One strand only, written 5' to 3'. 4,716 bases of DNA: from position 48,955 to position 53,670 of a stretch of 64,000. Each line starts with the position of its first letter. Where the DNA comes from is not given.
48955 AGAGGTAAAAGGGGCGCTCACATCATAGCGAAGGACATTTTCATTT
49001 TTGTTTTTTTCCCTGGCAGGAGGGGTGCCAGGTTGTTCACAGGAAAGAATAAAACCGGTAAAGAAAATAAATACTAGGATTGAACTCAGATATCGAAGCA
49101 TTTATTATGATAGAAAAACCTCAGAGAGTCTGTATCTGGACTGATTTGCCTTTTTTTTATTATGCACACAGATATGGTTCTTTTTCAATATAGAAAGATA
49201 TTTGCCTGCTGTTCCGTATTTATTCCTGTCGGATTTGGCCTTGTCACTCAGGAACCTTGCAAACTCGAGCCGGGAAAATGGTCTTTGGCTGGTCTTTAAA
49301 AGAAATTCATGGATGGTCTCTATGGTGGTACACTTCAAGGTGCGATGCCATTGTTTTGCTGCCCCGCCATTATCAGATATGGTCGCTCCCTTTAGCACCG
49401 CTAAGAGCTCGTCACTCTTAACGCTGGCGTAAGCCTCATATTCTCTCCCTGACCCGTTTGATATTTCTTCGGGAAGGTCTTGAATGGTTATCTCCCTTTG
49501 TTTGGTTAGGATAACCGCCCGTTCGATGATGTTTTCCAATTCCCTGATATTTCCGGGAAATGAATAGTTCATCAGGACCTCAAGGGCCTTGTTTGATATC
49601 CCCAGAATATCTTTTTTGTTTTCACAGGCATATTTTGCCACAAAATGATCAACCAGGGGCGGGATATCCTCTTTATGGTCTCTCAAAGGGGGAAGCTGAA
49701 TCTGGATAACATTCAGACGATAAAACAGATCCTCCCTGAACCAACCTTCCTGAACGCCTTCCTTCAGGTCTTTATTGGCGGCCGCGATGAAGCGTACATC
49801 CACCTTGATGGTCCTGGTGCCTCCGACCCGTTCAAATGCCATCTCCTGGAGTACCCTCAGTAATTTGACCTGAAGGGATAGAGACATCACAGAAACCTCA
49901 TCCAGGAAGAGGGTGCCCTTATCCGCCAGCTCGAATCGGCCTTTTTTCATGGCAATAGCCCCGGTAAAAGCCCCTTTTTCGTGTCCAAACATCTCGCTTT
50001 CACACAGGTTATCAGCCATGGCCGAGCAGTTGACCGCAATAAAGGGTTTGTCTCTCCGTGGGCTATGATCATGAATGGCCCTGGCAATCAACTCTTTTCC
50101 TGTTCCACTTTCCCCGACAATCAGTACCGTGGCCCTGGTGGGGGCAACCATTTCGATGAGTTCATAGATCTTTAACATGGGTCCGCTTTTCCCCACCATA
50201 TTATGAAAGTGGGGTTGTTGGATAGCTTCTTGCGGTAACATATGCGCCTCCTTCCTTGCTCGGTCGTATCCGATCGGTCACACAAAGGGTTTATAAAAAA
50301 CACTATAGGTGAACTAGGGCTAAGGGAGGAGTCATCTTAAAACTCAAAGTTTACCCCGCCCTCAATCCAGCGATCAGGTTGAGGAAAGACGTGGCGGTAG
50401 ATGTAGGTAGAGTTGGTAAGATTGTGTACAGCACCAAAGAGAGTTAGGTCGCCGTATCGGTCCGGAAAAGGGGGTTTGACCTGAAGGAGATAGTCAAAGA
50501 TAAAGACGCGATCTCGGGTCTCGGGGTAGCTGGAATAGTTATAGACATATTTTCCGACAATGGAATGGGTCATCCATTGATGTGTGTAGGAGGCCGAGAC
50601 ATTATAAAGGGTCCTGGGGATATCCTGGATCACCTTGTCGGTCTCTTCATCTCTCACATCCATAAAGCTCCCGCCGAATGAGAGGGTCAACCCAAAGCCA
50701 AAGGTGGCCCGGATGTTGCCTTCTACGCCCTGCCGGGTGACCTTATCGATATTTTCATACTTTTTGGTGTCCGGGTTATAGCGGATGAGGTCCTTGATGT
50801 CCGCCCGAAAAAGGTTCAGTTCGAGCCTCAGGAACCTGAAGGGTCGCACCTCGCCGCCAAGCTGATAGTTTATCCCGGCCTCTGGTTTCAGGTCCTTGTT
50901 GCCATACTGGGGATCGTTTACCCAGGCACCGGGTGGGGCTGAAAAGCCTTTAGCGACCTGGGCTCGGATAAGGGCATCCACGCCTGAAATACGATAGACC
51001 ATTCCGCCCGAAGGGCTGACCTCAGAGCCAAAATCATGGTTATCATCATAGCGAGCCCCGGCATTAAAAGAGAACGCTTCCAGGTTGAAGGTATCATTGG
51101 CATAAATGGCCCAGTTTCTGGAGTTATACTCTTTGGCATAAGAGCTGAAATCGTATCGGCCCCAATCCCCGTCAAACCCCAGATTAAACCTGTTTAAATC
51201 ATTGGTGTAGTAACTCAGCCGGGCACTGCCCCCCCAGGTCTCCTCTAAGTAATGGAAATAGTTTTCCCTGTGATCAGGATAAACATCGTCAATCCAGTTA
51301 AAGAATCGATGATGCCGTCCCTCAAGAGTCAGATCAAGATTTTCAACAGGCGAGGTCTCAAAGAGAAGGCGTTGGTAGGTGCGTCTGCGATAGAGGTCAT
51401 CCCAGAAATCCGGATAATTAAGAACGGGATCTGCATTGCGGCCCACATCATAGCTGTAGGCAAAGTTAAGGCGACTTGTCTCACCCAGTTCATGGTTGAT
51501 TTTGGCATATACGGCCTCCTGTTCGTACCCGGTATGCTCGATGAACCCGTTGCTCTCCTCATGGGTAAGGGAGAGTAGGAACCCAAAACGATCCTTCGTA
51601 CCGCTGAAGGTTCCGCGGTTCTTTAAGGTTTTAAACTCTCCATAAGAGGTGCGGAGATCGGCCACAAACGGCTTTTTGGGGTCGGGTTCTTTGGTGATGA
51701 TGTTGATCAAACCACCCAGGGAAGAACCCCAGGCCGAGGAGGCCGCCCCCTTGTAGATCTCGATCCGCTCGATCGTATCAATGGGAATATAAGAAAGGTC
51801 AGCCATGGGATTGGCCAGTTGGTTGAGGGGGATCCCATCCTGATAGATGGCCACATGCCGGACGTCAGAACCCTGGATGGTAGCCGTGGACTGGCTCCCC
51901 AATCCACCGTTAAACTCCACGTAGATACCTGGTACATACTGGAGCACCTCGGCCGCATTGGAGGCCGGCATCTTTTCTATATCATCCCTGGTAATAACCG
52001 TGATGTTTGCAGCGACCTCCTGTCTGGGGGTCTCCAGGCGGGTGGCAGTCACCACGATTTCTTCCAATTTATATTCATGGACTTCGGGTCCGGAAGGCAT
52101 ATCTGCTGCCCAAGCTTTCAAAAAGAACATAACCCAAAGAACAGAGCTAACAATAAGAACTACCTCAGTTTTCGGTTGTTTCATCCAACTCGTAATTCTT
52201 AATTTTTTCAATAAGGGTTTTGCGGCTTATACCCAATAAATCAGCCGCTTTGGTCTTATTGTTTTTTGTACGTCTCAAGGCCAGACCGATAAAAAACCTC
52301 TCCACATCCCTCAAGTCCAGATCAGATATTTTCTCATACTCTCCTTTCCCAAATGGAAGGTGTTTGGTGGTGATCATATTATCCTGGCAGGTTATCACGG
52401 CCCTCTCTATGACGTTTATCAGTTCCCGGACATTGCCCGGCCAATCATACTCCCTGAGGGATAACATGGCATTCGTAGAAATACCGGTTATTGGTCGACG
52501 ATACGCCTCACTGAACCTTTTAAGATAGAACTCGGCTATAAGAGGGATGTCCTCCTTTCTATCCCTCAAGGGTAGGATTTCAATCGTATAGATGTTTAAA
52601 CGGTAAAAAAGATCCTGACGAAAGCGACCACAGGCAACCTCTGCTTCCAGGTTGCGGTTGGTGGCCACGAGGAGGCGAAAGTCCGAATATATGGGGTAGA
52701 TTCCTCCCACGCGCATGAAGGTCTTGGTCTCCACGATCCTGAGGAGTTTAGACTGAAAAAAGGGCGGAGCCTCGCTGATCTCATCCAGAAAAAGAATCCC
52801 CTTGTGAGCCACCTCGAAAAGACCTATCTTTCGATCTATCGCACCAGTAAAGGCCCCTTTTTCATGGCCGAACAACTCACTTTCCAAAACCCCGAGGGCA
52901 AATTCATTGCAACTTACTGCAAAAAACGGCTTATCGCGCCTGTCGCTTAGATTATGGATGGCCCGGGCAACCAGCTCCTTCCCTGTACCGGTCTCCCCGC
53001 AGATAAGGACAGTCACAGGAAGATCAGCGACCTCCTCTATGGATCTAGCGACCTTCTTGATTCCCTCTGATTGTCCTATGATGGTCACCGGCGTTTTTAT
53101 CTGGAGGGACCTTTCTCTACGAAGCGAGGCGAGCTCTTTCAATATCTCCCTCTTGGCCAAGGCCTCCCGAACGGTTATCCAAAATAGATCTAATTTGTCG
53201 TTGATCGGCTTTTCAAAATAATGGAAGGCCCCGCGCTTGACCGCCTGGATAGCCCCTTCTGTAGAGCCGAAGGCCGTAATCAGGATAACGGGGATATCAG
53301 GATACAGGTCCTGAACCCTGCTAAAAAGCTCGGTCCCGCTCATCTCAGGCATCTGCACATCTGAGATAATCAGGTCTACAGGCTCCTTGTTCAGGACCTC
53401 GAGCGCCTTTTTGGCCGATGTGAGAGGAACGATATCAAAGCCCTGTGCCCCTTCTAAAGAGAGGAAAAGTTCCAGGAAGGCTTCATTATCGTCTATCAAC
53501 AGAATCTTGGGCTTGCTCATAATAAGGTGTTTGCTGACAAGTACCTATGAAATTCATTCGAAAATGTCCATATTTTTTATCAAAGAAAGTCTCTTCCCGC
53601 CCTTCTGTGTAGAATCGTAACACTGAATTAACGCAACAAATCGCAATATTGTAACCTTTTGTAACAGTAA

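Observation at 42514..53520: RiPP-like operon inside an uptake and regulation cluster: candidate secreted and re-imported radical-SAM-modified peptide (metallophore-style logic)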

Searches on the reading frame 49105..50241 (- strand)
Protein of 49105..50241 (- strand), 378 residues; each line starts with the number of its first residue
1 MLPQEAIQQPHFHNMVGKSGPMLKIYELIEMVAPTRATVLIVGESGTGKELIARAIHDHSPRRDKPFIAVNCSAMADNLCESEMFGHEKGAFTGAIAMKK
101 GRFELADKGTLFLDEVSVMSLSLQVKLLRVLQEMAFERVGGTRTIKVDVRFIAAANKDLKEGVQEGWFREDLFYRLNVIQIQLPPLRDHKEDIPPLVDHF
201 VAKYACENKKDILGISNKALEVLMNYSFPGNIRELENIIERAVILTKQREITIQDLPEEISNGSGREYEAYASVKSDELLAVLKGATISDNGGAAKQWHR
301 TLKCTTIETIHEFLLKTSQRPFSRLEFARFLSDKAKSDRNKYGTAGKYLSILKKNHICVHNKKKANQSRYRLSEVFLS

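Call 5: search_protein_families(library=pfam, proteins=[window:49105-50241:-], max_evalue=0.01)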
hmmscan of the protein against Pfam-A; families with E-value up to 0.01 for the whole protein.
window:49105-50241:- (378 aa): 13 families
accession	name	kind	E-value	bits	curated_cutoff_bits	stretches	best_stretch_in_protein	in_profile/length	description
PF00158.32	Sigma54_activat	-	4.2e-71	238.5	20.2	1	15-182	1-168/168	Sigma-54 interaction domain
PF25601.1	AAA_lid_14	-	3e-28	97.9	27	1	187-266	1-80/87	AAA+ ATPase lid domain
PF14532.12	Sigma54_activ_2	-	3.9e-20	72.9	25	1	16-186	1-138/138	Sigma-54 interaction domain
PF07728.20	AAA_5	-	1.4e-07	32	22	1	39-158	2-124/139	AAA domain (dynein-related subfamily)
PF00004.35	AAA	-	1.3e-05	26.1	21.2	1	39-157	1-110/131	ATPase family associated with various cellular activities (AAA)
PF00493.29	MCM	-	2.3e-05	24.1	23.3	1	37-157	58-173/224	MCM P-loop domain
PF01078.27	Mg_chelatase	-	5.8e-05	23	20.3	1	29-156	15-157/207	Magnesium chelatase, subunit ChlI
PF13245.12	AAA_19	-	0.00013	22.6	25.1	1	35-133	10-116/134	AAA domain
PF20030.5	bpMoxR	-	0.00034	20.2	27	1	24-161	19-149/205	MoxR domain in the MoxR-vWA-beta-propeller ternary systems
PF12775.13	AAA_7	-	0.0009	19.3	25.8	1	23-76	20-73/181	P-loop containing dynein motor region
PF13604.12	AAA_30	-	0.0064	16.7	27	0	31-133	13-114/191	AAA domain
PF07724.20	AAA_2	-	0.0068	16.9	27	0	37-156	4-124/166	AAA domain (Cdc48 subfamily)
PF13401.12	AAA_22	-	0.0094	16.7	27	0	37-75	6-44/130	AAA domain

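Call 7: search_protein_families(library=ncbifam, proteins=[window:49105-50241:-], max_evalue=0.01)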
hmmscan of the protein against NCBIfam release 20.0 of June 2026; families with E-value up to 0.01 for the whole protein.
window:49105-50241:- (378 aa): 29 families (the best 25 are shown)
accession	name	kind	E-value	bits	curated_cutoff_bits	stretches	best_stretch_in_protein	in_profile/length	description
TIGR01817.1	nifA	equivalog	3.3e-114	382.6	528.85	1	12-259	195-441/534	nif-specific transcriptional activator NifA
NF041552.1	TF_PrdR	equivalog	1e-104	351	795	1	7-269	261-523/577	sigma-54 dependent transcriptional regulator PrdR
NF008469.0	PRK11361.1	equivalog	3.7e-104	349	714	1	12-276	142-406/461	acetoacetate metabolism transcriptional regulator AtoC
TIGR01818.1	ntrC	equivalog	3.1e-99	332.9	558.6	1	11-286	132-406/463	nitrogen regulation protein NR(I)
TIGR02915.1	PEP_resp_reg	equivalog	9.6e-96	321.3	502.6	1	9-258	135-384/445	PEP-CTERM-box response regulator transcription factor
NF050807.1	TransRegFlbDCaul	equivalog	4.3e-95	319.2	750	1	13-265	118-368/454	sigma-54-dependent transcriptional regulator FlbD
NF038308.1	RNA_repair_RtcR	equivalog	2.7e-94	316.9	650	1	12-284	179-461/530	RNA repair transcriptional activator RtcR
NF003451.0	PRK05022.1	equivalog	2.4e-93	313.6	476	1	11-252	188-429/512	nitric oxide reductase transcriptional regulator NorR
NF011958.0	PRK15429.1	equivalog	4.2e-91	306.6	830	1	9-259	375-624/692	formate hydrogenlyase transcriptional activator FlhA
NF007689.0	PRK10365.1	equivalog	2.5e-90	303.4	760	1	13-284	139-415/441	sigma-54-dependent response regulator transcription factor ZraR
NF041946.1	LuxO_transreg_Vib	equivalog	4.4e-90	302.7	800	1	9-276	129-396/463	quorum-sensing sigma-54 dependent transcriptional regulator LuxO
NF041906.1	V4R_TF_MobR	exception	1.9e-85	287.4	999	1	12-269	231-489/544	phenol degradation transcriptional regulator MobR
NF008176.1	PRK10923.1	equivalog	2.5e-85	286.8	620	1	12-270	137-395/469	nitrogen regulation protein NR(I)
TIGR02974.1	phageshock_pspF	equivalog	4.4e-84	282.6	443.55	1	16-256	2-243/336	phage shock protein operon transcriptional activator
TIGR02329.1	propionate_PrpR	equivalog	1.6e-80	271.3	499.2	1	12-247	211-451/526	propionate catabolism operon regulatory protein PrpR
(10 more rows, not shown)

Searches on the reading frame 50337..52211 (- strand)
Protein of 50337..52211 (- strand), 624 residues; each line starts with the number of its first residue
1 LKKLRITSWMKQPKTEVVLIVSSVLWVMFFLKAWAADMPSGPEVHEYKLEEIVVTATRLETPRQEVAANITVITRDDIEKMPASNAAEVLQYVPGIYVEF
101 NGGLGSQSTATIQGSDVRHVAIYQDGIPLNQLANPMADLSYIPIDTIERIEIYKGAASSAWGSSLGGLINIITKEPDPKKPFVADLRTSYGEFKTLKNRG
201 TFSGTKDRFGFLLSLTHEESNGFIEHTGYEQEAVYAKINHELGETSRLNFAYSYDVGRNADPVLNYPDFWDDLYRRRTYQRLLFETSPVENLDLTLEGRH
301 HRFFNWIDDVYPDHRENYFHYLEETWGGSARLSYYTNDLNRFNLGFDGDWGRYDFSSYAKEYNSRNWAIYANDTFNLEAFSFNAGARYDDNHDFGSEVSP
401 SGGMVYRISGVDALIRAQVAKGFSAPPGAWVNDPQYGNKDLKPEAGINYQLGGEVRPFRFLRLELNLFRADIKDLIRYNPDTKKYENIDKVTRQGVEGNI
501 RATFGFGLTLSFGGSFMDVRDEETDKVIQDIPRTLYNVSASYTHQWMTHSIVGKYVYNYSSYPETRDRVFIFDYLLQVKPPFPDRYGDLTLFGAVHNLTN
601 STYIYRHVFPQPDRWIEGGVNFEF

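Call 5: search_protein_families(library=pfam, proteins=[window:50337-52211:-], max_evalue=0.01)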
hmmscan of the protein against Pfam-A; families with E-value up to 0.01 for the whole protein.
window:50337-52211:- (624 aa): 3 families
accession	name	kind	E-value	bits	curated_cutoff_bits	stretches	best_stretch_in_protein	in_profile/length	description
PF00593.30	TonB_dep_Rec_b-barrel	-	1.3e-37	131.2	27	1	193-598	21-436/436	TonB dependent receptor-like, beta-barrel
PF07715.20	Plug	-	4e-25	88.8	23.9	1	63-167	2-106/107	TonB-dependent Receptor Plug Domain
PF14905.12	OMP_b-brl_3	-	3.1e-05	23.7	27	0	326-391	75-139/408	Outer membrane protein beta-barrel family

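Call 7: search_protein_families(library=ncbifam, proteins=[window:50337-52211:-], max_evalue=0.01)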
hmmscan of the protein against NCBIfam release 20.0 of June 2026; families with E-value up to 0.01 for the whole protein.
window:50337-52211:- (624 aa): 34 families (the best 25 are shown)
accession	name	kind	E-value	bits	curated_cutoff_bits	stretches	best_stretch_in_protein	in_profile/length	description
TIGR01779.1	TonB-B12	equivalog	2.2e-54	185.1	599.7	1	46-549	27-536/614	TonB-dependent vitamin B12 receptor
NF007926.1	PRK10641.1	equivalog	8.9e-48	163.2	836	2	44-256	22-247/617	TonB-dependent vitamin B12 receptor BtuB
TIGR01783.1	TonB-siderophor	subfamily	1.4e-41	142.9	223.5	2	65-379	1-303/649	TonB-dependent siderophore receptor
TIGR01785.1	TonB-hemin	subfamily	5e-37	127.7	316.85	2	49-262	1-230/677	TonB-dependent heme/hemoglobin receptor family protein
TIGR01786.1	TonB-hemlactrns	subfamily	9.9e-33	113.4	323.75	2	51-226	2-191/719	TonB-dependent hemoglobin/transferrin/lactoferrin family receptor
NF010010.0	PRK13483.1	equivalog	2.5e-26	91.9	927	2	28-175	18-164/660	ligand-gated channel protein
NF007478.2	PRK10064.1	equivalog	2.8e-23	82.1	745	1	48-175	29-159/663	catecholate siderophore receptor CirA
NF049944.1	TonB_dep_PUIUD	equivalog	3.3e-22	78.6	850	1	10-269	1-268/686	TonB-dependent receptor, PUIUD motif-type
NF010038.0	PRK13513.1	equivalog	3.6e-22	78.7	942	2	46-177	32-168/659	ligand-gated channel protein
NF049947.1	TonB_dep_PCPU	exception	2.1e-20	72.5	800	1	27-269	14-262/685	TonB-dependent receptor, PCPU motif-type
NF050067.1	TonBEntbctnRecCfrA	equivalog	4.7e-20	71.5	1200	2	45-175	22-159/698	TonB-dependent ferric enterobactin receptor CfrA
NF049946.1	TonB_dep_CU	exception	2.9e-19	68.8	700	1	17-270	5-268/683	TonB-dependent receptor, CU motif-type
NF010048.1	PRK13524.1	subfamily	2e-18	66.3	493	2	45-186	36-188/744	FepA family TonB-dependent siderophore receptor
NF049945.1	TonB_dep_FCYXU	equivalog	4.3e-18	65.3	825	1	26-269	13-264/697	TonB-dependent receptor, FCYXU motif-type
NF010012.0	PRK13486.1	equivalog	1.3e-17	63.5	924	2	52-176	28-160/696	TonB-dependent receptor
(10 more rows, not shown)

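Call 52: search_solved_structures(query=window:50337-52211:-, max_evalue=0.00001)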
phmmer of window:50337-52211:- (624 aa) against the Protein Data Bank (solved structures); distinct sequences matched with E-value up to 0.00001: 41.
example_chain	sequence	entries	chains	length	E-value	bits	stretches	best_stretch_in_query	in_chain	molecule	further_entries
1nqf_A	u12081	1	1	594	2.7e-33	118.9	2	51-186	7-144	Vitamin B12 receptor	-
3rgn_A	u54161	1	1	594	3e-32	115.4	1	51-603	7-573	Vitamin B12 transporter BtuB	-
3rgm_A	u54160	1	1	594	6.7e-32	114.2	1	51-603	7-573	Vitamin B12 transporter BtuB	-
1nqe_A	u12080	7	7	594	8e-32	114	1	51-603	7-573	Vitamin B12 receptor | Vitamin B12 transporter btuB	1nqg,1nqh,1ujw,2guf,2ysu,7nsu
2gsk_A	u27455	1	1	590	9.8e-32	113.7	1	51-603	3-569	Vitamin B12 transporter btuB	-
3m8b_A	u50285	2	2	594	1.9e-31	112.8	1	51-603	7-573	Vitamin B12 transporter btuB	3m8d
2hdf_A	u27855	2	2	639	4.7e-25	91.6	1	50-192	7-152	Colicin I receptor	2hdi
9nn6_A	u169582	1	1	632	1.3e-24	90.1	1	52-192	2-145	Colicin I receptor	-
9gbc_A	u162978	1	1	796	2.3e-16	62.9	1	42-205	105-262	TonB-linked outer membrane receptor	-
5fr8_A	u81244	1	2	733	4.2e-15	58.8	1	46-211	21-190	TONB-DEPENDENT SIDEROPHORE RECEPTOR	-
5fp2_A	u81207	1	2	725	9.1e-15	57.6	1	61-179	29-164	FERRIC ENTEROBACTIN RECEPTOR PIRA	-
5mzs_A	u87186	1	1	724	1.5e-13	53.6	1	49-178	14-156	Ferric enterobactin receptor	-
6r1f_A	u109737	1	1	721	1.5e-13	53.6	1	49-178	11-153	Ferric enterobactin receptor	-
6v81_A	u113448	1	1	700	1.6e-13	53.5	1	52-253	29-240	Probable TonB-dependent receptor YncD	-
5m9b_A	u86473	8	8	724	1.8e-13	53.4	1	49-178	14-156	Ferric enterobactin receptor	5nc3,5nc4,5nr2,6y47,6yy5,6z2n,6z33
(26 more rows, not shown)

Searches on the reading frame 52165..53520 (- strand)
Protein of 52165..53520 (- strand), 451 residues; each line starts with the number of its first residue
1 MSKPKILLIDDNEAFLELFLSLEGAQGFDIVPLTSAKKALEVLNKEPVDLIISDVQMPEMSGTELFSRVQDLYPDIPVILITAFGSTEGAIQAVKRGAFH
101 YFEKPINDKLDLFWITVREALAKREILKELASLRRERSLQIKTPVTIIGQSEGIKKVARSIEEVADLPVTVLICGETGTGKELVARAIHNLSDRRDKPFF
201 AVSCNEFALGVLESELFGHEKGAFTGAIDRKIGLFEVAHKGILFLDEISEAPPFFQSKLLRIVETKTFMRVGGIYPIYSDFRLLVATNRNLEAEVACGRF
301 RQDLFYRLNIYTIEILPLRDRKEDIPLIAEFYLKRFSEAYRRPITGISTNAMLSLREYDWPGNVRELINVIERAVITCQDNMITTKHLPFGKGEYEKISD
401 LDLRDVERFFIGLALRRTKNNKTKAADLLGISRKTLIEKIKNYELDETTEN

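Call 5: search_protein_families(library=pfam, proteins=[window:52165-53520:-], max_evalue=0.01)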
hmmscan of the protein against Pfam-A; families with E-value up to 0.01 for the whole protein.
window:52165-53520:- (451 aa): 9 families
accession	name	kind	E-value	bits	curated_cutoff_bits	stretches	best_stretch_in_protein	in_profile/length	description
PF00158.32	Sigma54_activat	-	7e-62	208.5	20.2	1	147-314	1-168/168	Sigma-54 interaction domain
PF25601.1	AAA_lid_14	-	7.9e-26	90.2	27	1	319-390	1-72/87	AAA+ ATPase lid domain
PF00072.30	Response_reg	-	5.3e-23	81.7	30.2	1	6-108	1-103/111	Response regulator receiver domain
PF14532.12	Sigma54_activ_2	-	1.2e-15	58.4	25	1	148-318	1-138/138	Sigma-54 interaction domain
PF02954.25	HTH_8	-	1.6e-12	47.4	22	1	403-443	2-42/42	Bacterial regulatory protein, Fis family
PF07728.20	AAA_5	-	3.2e-07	30.9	22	1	171-290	2-124/139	AAA domain (dynein-related subfamily)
PF07724.20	AAA_2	-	4.4e-05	24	27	1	169-267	4-103/166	AAA domain (Cdc48 subfamily)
PF00004.35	AAA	-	7.5e-05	23.6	21.2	1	171-289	1-110/131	ATPase family associated with various cellular activities (AAA)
PF01078.27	Mg_chelatase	-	0.00012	22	20.3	0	230-266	97-133/207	Magnesium chelatase, subunit ChlI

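Call 7: search_protein_families(library=ncbifam, proteins=[window:52165-53520:-], max_evalue=0.01)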
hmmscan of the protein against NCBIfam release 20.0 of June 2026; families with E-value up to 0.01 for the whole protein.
window:52165-53520:- (451 aa): 122 families (the best 25 are shown)
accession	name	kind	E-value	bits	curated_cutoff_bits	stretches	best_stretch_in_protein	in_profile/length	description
NF008469.0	PRK11361.1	equivalog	1.2e-115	386.8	714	1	4-446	5-457/461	acetoacetate metabolism transcriptional regulator AtoC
NF007689.0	PRK10365.1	equivalog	3.7e-108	362.2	760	1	5-440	7-439/441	sigma-54-dependent response regulator transcription factor ZraR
TIGR01818.1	ntrC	equivalog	5.4e-107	358.4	558.6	2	6-389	1-378/463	nitrogen regulation protein NR(I)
TIGR02915.1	PEP_resp_reg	equivalog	2.8e-106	356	502.6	1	7-445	2-444/445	PEP-CTERM-box response regulator transcription factor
TIGR01817.1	nifA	equivalog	2.8e-95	320.1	528.85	1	131-394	185-444/534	nif-specific transcriptional activator NifA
NF051870.1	NAssimRespRegNtrX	equivalog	1e-93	314.7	600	1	5-442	3-449/452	nitrogen assimilation response regulator NtrX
NF011695.0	PRK15115.1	equivalog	2.2e-93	313.5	763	1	5-447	8-440/445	two-component system response regulator GlrR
NF041946.1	LuxO_transreg_Vib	equivalog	3e-91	306.5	800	1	10-389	3-377/463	quorum-sensing sigma-54 dependent transcriptional regulator LuxO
NF041552.1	TF_PrdR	equivalog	1.8e-88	297.3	795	1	143-444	265-577/577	sigma-54 dependent transcriptional regulator PrdR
NF038308.1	RNA_repair_RtcR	equivalog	1.3e-86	291.6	650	1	122-389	158-433/530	RNA repair transcriptional activator RtcR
NF008176.1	PRK10923.1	equivalog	1.6e-86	290.8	620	2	1-389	1-382/469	nitrogen regulation protein NR(I)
NF049963.1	RespRegFlgRCampy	domain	1.7e-85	287.4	750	1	17-445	15-429/429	fla regulon two-component system response regulator FlgR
NF050807.1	TransRegFlbDCaul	equivalog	7.2e-84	282.2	750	2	147-394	120-367/454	sigma-54-dependent transcriptional regulator FlbD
NF003451.0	PRK05022.1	equivalog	1.2e-80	271.7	476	1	116-382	154-427/512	nitric oxide reductase transcriptional regulator NorR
TIGR02329.1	propionate_PrpR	equivalog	4.2e-79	266.6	499.2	1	142-441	209-525/526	propionate catabolism operon regulatory protein PrpR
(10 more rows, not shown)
